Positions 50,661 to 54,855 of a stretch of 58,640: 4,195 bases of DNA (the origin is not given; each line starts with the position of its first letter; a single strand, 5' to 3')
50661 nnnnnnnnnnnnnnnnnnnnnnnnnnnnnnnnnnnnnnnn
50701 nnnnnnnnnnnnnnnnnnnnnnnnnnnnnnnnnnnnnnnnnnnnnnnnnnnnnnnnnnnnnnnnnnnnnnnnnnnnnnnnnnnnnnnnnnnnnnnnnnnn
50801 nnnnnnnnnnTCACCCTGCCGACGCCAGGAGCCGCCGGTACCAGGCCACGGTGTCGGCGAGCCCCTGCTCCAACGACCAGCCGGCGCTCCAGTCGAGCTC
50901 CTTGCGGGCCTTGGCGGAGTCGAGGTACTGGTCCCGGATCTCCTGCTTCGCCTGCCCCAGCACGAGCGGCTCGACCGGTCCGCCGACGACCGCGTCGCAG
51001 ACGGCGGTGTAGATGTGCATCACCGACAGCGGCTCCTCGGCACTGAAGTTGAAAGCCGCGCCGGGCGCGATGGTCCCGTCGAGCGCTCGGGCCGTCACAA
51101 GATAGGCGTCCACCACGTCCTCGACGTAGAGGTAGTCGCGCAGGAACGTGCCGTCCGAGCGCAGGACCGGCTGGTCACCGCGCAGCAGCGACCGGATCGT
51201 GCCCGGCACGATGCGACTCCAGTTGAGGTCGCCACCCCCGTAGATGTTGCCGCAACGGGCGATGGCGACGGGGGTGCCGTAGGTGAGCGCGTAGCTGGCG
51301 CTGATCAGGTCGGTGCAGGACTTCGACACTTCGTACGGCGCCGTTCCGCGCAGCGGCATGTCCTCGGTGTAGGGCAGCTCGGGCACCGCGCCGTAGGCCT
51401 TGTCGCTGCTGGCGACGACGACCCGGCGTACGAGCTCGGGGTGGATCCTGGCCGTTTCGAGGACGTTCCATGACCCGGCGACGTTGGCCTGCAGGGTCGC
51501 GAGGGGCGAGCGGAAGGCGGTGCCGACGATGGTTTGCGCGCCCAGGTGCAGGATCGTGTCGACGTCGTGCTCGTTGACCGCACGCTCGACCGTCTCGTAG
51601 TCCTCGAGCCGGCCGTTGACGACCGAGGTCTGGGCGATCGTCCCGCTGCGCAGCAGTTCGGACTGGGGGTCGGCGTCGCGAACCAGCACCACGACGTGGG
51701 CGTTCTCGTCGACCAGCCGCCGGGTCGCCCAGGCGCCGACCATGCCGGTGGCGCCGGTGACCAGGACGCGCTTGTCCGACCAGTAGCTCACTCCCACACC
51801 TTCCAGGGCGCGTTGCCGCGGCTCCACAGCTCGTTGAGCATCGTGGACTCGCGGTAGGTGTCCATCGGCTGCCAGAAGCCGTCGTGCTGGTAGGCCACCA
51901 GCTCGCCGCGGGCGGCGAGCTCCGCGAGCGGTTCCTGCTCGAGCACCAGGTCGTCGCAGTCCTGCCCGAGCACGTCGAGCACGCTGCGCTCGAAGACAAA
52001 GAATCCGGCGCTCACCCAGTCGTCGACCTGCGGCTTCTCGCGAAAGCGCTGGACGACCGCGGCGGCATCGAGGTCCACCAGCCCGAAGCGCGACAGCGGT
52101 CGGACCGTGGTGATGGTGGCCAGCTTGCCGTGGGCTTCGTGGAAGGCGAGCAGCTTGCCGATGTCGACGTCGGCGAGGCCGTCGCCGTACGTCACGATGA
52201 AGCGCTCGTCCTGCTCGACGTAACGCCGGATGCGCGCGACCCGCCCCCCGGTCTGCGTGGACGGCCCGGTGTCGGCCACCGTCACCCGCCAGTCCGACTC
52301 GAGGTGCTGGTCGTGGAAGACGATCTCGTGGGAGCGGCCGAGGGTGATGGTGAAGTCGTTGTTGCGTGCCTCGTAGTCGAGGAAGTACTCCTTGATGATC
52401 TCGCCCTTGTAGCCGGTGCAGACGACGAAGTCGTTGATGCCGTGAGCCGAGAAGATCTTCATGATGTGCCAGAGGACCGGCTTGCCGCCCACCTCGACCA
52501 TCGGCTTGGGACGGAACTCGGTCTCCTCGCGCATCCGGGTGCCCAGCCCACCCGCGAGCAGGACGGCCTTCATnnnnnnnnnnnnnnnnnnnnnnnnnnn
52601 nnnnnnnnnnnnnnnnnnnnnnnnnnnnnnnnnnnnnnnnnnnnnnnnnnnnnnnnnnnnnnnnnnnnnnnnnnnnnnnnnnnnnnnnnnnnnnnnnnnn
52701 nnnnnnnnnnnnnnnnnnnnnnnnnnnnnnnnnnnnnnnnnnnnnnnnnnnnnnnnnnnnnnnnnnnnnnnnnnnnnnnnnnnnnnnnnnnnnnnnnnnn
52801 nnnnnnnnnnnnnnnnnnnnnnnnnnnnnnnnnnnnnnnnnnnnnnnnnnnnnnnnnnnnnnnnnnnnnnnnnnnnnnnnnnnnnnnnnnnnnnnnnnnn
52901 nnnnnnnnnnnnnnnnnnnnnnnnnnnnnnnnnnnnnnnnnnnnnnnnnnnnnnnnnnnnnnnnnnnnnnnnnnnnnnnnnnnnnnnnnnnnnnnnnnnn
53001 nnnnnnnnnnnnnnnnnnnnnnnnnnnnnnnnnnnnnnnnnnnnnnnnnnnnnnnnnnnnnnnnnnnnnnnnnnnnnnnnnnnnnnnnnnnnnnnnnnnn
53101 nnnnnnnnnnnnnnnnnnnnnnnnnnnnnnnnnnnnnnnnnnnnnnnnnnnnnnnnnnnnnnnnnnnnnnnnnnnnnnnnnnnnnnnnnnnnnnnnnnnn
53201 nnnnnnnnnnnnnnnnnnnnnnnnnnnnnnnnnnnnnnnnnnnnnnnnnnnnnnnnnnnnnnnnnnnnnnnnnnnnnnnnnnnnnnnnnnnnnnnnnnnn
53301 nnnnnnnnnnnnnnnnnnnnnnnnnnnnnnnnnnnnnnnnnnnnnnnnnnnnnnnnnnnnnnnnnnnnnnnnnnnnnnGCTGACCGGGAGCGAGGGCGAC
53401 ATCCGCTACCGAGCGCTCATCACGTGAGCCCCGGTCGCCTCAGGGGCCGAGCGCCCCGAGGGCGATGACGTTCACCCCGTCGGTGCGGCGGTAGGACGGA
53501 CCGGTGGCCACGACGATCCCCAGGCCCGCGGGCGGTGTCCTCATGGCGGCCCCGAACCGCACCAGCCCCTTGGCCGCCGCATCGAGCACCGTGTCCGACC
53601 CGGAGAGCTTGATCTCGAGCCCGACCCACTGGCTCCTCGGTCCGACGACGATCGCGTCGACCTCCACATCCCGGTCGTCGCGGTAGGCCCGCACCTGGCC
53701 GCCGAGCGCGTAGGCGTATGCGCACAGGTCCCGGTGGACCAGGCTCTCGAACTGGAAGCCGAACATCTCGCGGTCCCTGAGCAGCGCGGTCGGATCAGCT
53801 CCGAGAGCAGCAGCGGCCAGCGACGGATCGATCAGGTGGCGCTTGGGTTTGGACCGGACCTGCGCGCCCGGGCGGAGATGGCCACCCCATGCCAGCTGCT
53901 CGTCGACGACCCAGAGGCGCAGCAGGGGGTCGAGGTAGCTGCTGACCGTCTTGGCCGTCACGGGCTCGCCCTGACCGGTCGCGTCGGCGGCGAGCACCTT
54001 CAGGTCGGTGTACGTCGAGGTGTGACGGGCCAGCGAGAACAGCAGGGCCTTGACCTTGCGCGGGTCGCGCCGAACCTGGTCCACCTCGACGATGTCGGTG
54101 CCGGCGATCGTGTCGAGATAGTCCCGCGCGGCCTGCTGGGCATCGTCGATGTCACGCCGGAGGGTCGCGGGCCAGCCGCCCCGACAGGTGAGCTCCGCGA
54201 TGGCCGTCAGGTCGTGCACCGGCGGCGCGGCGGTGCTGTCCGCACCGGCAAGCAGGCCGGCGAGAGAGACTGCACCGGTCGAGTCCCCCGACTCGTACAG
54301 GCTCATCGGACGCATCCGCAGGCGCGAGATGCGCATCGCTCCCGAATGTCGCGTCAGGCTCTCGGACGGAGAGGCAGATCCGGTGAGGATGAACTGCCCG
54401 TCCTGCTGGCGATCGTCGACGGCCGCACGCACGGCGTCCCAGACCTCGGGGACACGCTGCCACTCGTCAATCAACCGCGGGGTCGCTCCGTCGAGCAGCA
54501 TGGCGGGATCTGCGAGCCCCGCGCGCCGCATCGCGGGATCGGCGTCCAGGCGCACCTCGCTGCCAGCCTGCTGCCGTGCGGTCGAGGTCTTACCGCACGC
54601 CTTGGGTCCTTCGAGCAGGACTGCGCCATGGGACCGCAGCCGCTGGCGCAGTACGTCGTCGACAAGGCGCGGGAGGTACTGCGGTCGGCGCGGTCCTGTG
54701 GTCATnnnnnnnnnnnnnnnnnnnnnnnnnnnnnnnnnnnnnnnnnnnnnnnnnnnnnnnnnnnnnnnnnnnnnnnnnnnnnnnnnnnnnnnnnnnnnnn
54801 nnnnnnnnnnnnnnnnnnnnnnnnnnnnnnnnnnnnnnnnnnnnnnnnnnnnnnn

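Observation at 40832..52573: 12-gene operon for a CDP-activated, probably C-branched 3,6-dideoxyhexose (yersiniose-like) with extra tailoring enzymes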

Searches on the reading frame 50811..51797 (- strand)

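Call 9: search_protein_families(library=pfam, proteins=[window:50811-51797:-], max_evalue=0.01)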
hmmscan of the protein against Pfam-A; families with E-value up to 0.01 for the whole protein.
window:50811-51797:- (328 aa): 11 families
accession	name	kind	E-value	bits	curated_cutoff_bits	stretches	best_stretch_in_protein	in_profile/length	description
PF01370.27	Epimerase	-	2e-48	165.4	20.9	1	11-240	1-229/240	NAD dependent epimerase/dehydratase family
PF16363.11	GDP_Man_Dehyd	-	3.1e-47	162.1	27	1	12-316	1-332/332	GDP-mannose 4,6 dehydratase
PF02719.21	Polysacc_synt_2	-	7.2e-14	52.1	20.2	1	11-136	1-133/293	Polysaccharide biosynthesis protein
PF01073.25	3Beta_HSD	-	2.9e-12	46.6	22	1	12-251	1-248/280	3-beta hydroxysteroid dehydrogenase/isomerase family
PF07993.18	NAD_binding_4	-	8.9e-10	38.6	20.1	1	13-193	1-215/258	Male sterility protein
PF13460.12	NAD_binding_10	-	1.8e-09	38.1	27.2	1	15-140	1-107/184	NAD(P)H-binding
PF05368.20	NmrA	-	2.8e-09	37.4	27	1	8-79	2-72/298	NmrA-like family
PF04321.23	RmlD_sub_bind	-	6.7e-09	35.7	27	1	10-192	2-158/287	RmlD substrate binding domain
PF00106.31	adh_short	-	0.0012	18.8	26.6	1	9-76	1-70/195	short chain dehydrogenase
PF08659.16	KR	-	0.0041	17.5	22.6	0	11-118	3-125/180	KR domain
PF13241.12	NAD_binding_7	-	0.0066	17.4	22.1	0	7-80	6-75/104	Putative NAD(P)-binding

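Call 46: search_protein_families(library=ncbifam, proteins=[window:50811-51797:-], max_evalue=0.00001)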
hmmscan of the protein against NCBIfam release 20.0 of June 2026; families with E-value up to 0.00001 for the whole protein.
window:50811-51797:- (328 aa): 26 families (the best 25 are shown)
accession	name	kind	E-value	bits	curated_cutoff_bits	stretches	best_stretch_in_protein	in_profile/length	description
TIGR02622.1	CDP_4_6_dhtase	equivalog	5.3e-52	177.1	278.45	1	6-323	2-333/352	CDP-glucose 4,6-dehydratase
TIGR01181.1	dTDP_gluc_dehyt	equivalog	1.9e-44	152.1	365.1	1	10-321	1-312/321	dTDP-glucose 4,6-dehydratase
TIGR01179.1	galE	equivalog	4.3e-35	121.1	262.3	2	10-187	1-178/332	UDP-glucose 4-epimerase GalE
TIGR04180.1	EDH_00030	hypoth_equivalog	7.8e-35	120.4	475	1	11-303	1-292/297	NAD-dependent 4,6-dehydratase LegB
NF007582.0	PRK10217.1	equivalog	1.1e-27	97.1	698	1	9-320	2-331/355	dTDP-glucose 4,6-dehydratase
NF007956.0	PRK10675.1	subfamily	3.5e-26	92.1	394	2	10-162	2-156/338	UDP-glucose 4-epimerase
NF007490.0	PRK10084.1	subfamily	2.6e-23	82.6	649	1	10-320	2-334/361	dTDP-glucose 4,6-dehydratase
NF011728.1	PRK15181.1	equivalog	3.4e-21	75.6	760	1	8-320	15-337/348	Vi polysaccharide biosynthesis UDP-N-acetylglucosaminuronic acid C-4 epimerase TviC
TIGR03466.1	HpnA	hypoth_equivalog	1.8e-17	63.3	367.65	1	10-136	2-118/327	hopanoid-associated sugar epimerase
NF042422.1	oxyalk_red_OleD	equivalog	2e-14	53.7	580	1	10-275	2-255/329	2-alkyl-3-oxoalkanoate reductase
TIGR02197.1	heptose_epim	equivalog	2.5e-13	49.9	274.6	1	11-321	1-314/316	ADP-glyceromanno-heptose 6-epimerase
NF047922.1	GDPFucSynFcl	equivalog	1.1e-12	48.1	500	1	8-320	2-301/308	GDP-L-fucose synthase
TIGR01746.1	Thioester-redct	subfamily_domain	1.4e-12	47.5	213.35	1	11-276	2-285/371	thioester reductase domain-containing protein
TIGR03589.1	PseB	equivalog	5.5e-12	45.3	407.75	1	7-136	3-130/324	UDP-N-acetylglucosamine 4,6-dehydratase (inverting)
TIGR01472.1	gmd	equivalog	1.5e-11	44.1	415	1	10-174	2-174/342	GDP-mannose 4,6-dehydratase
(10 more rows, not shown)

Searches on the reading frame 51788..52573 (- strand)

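Call 9: search_protein_families(library=pfam, proteins=[window:51788-52573:-], max_evalue=0.01)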
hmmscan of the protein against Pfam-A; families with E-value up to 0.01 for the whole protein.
window:51788-52573:- (261 aa): 3 families
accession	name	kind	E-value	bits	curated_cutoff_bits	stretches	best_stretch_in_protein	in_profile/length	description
PF00483.29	NTP_transferase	-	1.6e-26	93.9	21.2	1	2-207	1-193/245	Nucleotidyl transferase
PF12804.13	NTP_transf_3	-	5.8e-10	40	27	1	3-56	1-49/160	MobA-like NTP transferase domain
PF01128.25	IspD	-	0.0045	17.2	27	1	2-54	2-51/221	2-C-methyl-D-erythritol 4-phosphate cytidylyltransferase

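Call 46: search_protein_families(library=ncbifam, proteins=[window:51788-52573:-], max_evalue=0.00001)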
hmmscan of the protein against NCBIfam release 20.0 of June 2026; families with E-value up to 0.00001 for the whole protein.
window:51788-52573:- (261 aa): 21 families
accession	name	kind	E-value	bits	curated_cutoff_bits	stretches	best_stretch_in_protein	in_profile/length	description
TIGR02623.1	G1P_cyt_trans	equivalog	4.7e-107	357.2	300.25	1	1-260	1-255/255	glucose-1-phosphate cytidylyltransferase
NF052502.1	man1P_GTase_Rv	exception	4.9e-28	98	440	1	2-240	2-220/352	mannose-1-phosphate guanylyltransferase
TIGR03992.1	Arch_glmU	subfamily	1.5e-24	86.6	292.1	2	1-69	1-69/393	bifunctional sugar-1-phosphate nucleotidylyltransferase/acetyltransferase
NF049965.1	GlMnHpPGnyltfHddC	equivalog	1.6e-21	77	300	1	1-66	1-66/221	D-glycero-D-manno-heptose 1-phosphate guanosyltransferase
NF041313.1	UDPGP_AglF_Halo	equivalog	1.3e-19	70.6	400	1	1-70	1-71/234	UTP--glucose-1-phosphate uridylyltransferase AglF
NF045761.1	NAMPUrTaseMurU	equivalog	9.5e-16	58.3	250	1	1-66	1-66/226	N-acetylmuramate alpha-1-phosphate uridylyltransferase MurU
TIGR02091.1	glgC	equivalog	2.8e-15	56.3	424.9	1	3-239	3-248/364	glucose-1-phosphate adenylyltransferase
TIGR01208.1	rmlA_long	equivalog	5e-15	55.2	320.25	1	2-202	1-182/353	glucose-1-phosphate thymidylyltransferase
NF041135.1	IPPtranDIPPsyn_Thcocales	equivalog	1.1e-12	47.7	580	1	1-66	1-62/419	bifunctional L-myo-inositol-1-phosphate cytidylyltransferase/CDP-L-myo-inositol myo-inositolphosphotransferase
NF003670.0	PRK05293.1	equivalog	3.2e-12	46.1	470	1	3-239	7-247/382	glucose-1-phosphate adenylyltransferase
NF001947.0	PRK00725.1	subfamily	1.7e-11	43.5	470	1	3-185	19-197/426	glucose-1-phosphate adenylyltransferase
NF002772.0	PRK02862.1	equivalog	1.3e-10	40.6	537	1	3-184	6-182/429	glucose-1-phosphate adenylyltransferase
NF041173.1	Sug_nt_acttase_Thmprot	equivalog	1.2e-09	37.6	600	0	1-53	1-54/405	bifunctional sugar-1-phosphate nucleotidylyltransferase/acetyltransferase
NF045697.1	MurNAcPUrMurU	equivalog_domain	3e-09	36.6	370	1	5-64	2-61/229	N-acetylmuramate alpha-1-phosphate uridylyltransferase MurU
NF002023.0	PRK00844.1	subfamily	5.4e-09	35.4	458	1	3-183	9-183/408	glucose-1-phosphate adenylyltransferase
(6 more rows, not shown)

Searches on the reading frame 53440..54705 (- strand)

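Call 9: search_protein_families(library=pfam, proteins=[window:53440-54705:-], max_evalue=0.01)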
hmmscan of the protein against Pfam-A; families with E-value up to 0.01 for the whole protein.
window:53440-54705:- (421 aa): 2 families
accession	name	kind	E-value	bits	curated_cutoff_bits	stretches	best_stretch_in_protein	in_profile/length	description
PF13635.12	DUF4143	-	2.9e-25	89.3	28.1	1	204-368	3-160/160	Domain of unknown function (DUF4143)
PF13173.12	AAA_14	-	1.8e-12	47.8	27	1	27-138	3-127/129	AAA domain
